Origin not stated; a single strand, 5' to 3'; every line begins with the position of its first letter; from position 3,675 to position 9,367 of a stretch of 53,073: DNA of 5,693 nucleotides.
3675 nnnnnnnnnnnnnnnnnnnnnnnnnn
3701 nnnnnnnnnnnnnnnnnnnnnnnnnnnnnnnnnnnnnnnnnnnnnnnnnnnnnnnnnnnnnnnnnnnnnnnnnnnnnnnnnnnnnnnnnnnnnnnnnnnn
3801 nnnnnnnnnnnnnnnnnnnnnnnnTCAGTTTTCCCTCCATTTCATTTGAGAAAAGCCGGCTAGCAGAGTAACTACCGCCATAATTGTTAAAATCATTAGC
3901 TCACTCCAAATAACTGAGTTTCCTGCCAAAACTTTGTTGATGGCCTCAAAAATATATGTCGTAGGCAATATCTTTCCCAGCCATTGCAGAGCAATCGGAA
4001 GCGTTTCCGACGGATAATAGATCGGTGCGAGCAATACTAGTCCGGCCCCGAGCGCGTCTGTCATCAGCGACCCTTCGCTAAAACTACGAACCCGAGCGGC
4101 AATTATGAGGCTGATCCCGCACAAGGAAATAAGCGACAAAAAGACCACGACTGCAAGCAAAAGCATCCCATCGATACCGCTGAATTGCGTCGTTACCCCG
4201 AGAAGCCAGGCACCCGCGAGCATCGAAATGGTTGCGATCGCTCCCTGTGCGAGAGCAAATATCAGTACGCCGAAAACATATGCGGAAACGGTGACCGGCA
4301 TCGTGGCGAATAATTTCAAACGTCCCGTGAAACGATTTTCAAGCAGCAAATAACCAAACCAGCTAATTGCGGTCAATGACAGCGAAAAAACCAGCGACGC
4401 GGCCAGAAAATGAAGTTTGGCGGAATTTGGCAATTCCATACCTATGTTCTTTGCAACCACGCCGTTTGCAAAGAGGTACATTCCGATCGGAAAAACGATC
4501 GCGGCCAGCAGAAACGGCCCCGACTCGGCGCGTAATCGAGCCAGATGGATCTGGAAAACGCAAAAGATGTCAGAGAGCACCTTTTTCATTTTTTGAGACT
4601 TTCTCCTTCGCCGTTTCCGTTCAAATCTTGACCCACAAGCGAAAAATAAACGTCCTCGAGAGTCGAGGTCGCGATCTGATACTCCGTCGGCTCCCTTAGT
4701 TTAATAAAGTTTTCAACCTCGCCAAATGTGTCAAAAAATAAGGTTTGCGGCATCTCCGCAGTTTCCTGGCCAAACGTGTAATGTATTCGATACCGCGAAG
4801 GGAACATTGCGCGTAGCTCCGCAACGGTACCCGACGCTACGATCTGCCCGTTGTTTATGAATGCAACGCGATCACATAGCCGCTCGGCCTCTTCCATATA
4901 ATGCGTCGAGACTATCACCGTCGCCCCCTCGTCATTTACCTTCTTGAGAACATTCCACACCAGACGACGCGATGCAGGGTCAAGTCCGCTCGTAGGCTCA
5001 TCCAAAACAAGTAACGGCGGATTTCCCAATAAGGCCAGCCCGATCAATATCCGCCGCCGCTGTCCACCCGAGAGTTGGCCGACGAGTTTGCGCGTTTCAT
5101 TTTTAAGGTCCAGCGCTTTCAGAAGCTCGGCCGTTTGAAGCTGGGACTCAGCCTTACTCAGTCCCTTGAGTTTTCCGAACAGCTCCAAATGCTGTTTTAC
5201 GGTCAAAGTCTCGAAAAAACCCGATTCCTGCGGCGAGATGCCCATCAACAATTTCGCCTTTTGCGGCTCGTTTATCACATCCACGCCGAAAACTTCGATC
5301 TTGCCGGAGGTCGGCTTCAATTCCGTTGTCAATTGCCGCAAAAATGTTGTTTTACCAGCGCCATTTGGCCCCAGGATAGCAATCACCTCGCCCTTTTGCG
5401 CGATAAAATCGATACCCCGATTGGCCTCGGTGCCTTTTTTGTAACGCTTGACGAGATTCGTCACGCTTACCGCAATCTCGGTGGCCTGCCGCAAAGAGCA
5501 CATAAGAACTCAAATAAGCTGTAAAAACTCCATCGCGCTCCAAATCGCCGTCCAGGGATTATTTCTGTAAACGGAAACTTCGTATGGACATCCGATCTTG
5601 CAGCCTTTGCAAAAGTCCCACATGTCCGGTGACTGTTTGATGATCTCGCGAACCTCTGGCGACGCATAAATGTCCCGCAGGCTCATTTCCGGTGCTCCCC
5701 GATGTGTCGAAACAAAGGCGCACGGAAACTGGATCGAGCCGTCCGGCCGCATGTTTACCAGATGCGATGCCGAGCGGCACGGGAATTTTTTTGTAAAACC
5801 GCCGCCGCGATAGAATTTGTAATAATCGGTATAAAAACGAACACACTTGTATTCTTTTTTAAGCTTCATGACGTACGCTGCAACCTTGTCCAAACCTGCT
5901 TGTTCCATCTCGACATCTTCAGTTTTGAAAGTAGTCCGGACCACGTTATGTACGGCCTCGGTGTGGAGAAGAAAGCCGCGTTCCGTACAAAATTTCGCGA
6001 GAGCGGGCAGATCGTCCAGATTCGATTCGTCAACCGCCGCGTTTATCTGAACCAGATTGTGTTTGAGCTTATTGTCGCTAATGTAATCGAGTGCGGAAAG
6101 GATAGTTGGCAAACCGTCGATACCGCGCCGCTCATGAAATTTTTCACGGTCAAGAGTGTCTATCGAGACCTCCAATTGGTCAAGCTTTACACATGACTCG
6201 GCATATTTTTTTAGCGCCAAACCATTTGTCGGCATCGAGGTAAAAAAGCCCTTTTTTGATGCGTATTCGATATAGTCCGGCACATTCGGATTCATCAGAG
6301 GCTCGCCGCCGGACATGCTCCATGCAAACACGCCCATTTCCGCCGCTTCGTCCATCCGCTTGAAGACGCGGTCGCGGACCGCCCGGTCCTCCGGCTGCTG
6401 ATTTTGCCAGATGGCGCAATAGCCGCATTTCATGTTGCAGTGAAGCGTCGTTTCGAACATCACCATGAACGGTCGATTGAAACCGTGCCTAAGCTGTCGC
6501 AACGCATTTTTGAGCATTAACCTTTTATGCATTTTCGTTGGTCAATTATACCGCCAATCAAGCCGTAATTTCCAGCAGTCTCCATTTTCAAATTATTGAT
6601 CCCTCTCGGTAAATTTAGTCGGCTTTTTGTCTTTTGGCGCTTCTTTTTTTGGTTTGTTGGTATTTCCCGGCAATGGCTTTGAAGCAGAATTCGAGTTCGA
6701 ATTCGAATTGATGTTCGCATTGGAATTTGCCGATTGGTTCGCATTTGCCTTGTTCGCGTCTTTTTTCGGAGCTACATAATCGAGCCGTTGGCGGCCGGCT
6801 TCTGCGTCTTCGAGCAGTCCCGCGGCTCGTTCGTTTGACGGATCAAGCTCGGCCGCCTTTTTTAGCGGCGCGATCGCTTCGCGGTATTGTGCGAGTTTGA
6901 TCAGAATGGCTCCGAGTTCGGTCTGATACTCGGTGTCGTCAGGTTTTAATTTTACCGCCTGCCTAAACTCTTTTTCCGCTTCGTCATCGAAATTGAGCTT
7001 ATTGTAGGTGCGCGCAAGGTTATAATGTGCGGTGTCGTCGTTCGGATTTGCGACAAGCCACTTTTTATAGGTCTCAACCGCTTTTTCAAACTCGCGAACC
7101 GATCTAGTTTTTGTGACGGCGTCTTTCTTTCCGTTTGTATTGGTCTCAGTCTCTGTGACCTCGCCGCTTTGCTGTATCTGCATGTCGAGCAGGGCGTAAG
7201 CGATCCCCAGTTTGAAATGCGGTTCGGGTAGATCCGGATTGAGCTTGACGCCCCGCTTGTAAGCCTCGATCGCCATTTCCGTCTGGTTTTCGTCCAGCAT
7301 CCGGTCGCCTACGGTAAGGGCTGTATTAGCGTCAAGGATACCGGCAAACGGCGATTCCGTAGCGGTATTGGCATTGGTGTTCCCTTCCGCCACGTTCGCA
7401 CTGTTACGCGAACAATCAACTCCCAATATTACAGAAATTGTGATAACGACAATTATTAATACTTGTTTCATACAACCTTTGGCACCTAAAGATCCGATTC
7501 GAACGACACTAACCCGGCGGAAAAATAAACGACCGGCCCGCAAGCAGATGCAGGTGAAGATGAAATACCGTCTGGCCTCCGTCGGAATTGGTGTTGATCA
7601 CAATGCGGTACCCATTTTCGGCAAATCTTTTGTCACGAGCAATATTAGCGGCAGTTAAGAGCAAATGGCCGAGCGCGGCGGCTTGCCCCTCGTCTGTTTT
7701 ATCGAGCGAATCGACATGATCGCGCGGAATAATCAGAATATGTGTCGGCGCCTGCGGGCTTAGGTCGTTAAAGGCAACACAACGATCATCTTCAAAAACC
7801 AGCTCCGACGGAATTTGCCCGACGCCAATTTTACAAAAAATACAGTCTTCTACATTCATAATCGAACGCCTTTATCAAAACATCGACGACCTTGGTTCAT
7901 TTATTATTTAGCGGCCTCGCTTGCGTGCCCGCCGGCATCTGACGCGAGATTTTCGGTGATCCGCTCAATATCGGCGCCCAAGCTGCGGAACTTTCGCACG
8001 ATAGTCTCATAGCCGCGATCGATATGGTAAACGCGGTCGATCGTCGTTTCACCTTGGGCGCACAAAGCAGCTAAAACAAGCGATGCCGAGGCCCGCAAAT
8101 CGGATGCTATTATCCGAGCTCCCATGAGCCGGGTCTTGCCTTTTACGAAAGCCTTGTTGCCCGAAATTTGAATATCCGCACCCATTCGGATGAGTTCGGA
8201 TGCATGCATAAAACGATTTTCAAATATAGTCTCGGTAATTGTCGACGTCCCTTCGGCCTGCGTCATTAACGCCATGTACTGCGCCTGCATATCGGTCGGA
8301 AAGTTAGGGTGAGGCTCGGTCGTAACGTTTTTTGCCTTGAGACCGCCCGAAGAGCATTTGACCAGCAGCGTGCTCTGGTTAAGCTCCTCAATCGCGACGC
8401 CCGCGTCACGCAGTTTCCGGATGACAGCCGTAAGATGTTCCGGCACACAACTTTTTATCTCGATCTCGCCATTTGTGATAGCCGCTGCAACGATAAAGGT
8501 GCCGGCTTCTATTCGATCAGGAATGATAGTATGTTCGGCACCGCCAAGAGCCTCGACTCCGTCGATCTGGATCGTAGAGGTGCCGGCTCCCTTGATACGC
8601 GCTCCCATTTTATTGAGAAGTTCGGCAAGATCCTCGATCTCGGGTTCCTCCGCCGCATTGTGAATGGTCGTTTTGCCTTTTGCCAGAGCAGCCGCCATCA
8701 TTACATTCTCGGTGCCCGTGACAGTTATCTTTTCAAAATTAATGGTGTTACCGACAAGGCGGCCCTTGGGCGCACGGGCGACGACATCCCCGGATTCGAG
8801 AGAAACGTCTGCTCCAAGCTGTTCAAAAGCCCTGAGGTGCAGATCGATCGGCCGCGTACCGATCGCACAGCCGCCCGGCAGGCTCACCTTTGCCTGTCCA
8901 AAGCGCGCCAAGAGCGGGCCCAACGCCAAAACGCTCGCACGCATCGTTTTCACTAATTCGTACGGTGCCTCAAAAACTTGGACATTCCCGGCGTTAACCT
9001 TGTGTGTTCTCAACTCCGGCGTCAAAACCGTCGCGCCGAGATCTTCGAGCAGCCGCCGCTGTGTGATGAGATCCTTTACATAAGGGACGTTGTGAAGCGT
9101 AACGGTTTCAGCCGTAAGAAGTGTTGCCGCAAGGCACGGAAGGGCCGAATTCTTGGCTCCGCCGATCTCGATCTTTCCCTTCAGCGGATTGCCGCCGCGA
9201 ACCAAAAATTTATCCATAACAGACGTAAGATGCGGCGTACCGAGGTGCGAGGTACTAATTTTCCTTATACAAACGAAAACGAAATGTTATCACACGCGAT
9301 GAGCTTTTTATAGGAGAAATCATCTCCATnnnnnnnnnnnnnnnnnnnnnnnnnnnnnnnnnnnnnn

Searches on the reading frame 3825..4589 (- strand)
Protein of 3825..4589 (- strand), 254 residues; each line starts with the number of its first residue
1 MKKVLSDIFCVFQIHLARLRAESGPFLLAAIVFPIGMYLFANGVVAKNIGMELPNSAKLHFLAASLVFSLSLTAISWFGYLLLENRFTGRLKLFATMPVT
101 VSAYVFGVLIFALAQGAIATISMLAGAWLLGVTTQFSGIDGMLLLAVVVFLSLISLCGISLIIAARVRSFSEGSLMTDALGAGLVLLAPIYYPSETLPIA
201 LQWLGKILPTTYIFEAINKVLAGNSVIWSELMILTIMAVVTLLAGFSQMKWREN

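Call 95: search_protein_families(library=pfam, proteins=[window:3825-4589:-], max_evalue=0.0001)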
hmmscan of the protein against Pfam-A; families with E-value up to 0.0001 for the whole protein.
window:3825-4589:- (254 aa): 2 families
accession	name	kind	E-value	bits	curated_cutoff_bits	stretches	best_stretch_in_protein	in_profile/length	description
PF01061.29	ABC2_membrane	-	6.5e-15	55.7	26.9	1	26-219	20-208/211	ABC-2 type transporter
PF12698.13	ABC2_membrane_3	-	8.7e-08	32.1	31.6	1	53-245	155-345/347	ABC-2 family transporter protein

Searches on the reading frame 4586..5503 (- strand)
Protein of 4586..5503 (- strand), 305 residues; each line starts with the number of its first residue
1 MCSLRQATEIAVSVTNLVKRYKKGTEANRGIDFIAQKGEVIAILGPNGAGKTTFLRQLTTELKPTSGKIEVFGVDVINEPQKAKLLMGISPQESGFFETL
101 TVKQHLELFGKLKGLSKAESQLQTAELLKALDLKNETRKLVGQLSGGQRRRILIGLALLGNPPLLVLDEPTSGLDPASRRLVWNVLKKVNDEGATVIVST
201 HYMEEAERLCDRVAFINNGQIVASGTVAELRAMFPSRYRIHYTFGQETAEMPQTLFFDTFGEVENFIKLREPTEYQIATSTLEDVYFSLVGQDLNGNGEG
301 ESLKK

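Call 95: search_protein_families(library=pfam, proteins=[window:4586-5503:-], max_evalue=0.0001)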
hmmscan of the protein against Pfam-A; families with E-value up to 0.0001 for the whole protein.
window:4586-5503:- (305 aa): 4 families
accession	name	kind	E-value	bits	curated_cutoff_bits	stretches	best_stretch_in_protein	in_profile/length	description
PF00005.33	ABC_tran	-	1.1e-29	104.2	25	1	30-172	3-137/137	ABC transporter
PF13304.12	AAA_21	-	3.2e-14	54.2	27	1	143-201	237-298/304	AAA domain, putative AbiEii toxin, Type IV TA system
PF02463.25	SMC_N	-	6.2e-08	32.8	40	1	38-208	24-204/220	RecF/RecN/SMC N terminal domain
PF25199.1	nSTAND_NTPase5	-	2.5e-05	24.6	34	1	36-83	39-85/145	Novel STAND NTPase 5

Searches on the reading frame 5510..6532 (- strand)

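Call 95: search_protein_families(library=pfam, proteins=[window:5510-6532:-], max_evalue=0.0001)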
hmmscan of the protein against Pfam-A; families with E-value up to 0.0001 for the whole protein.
window:5510-6532:- (340 aa): 1 family
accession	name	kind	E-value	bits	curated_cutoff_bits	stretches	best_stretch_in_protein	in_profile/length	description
PF04055.27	Radical_SAM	-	1.2e-18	68.3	29.5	1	28-181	3-165/166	Radical SAM superfamily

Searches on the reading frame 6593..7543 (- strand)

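Call 95: search_protein_families(library=pfam, proteins=[window:6593-7543:-], max_evalue=0.0001)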
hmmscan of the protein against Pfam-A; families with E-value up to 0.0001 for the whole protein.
window:6593-7543:- (316 aa): 14 families
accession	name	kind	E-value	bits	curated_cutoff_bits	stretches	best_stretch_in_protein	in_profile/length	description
PF13414.12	TPR_11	-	5.2e-25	87.3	26.8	1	79-118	1-40/42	TPR repeat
PF00515.34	TPR_1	-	4.1e-16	58.5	27.8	0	209-237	6-34/34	Tetratricopeptide repeat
PF13428.12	TPR_14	-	6.5e-16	57.7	23.5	0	172-212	3-43/44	Tetratricopeptide repeat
PF07719.23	TPR_2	-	1.8e-15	56.2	27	0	172-203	3-34/34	Tetratricopeptide repeat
PF13181.12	TPR_8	-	3.8e-15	55.1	25.7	0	172-203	3-34/34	Tetratricopeptide repeat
PF13431.12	TPR_17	-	8.4e-14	51.1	24.4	0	159-184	2-27/34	Tetratricopeptide repeat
PF14559.12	TPR_19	-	1.7e-11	44.7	25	1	151-208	6-63/68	Tetratricopeptide repeat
PF23914.1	TPR_CcmH_CycH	-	1.3e-10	41.7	42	1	162-245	42-128/158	Cytochrome c-type biogenesis protein H TPR domain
PF13432.12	TPR_16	-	4.3e-09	37.1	32.7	0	175-237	2-64/65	Tetratricopeptide repeat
PF13424.12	TPR_12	-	1.9e-07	31.6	30.1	0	150-200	24-75/77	Tetratricopeptide repeat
PF13176.12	TPR_7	-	2.9e-07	30.5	27.9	0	172-203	1-32/36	Tetratricopeptide repeat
PF24575.1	TPR_Slam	-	1.7e-06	28.9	35.2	0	147-193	58-104/104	Surface lipoprotein assembly modifier, N-terminal TPR repeats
PF13371.12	TPR_9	-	4.7e-06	27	35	0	196-241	21-66/73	Tetratricopeptide repeat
PF20308.4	TPR-S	-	6.3e-05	23.9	27.6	0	151-232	1-80/102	Tetratricopeptide Repeats-Sensor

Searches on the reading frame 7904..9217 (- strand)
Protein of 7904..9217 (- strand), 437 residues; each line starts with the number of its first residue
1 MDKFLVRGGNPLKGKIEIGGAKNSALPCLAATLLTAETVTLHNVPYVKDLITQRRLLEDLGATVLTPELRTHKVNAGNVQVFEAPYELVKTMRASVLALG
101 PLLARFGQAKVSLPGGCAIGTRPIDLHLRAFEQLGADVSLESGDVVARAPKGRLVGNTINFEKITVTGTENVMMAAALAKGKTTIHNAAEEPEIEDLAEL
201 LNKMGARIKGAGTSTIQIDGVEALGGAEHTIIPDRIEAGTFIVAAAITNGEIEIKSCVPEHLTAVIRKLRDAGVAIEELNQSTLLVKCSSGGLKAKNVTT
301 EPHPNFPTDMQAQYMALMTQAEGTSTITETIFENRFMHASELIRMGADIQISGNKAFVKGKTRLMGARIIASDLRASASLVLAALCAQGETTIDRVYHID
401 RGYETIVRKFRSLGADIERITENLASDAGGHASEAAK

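Call 95: search_protein_families(library=pfam, proteins=[window:7904-9217:-], max_evalue=0.0001)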
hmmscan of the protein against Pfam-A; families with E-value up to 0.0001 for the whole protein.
window:7904-9217:- (437 aa): 1 family
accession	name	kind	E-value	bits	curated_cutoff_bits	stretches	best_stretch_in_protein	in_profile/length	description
PF00275.25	EPSP_synthase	-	4.3e-110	368.8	22.8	1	6-409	1-416/417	EPSP synthase (3-phosphoshikimate 1-carboxyvinyltransferase)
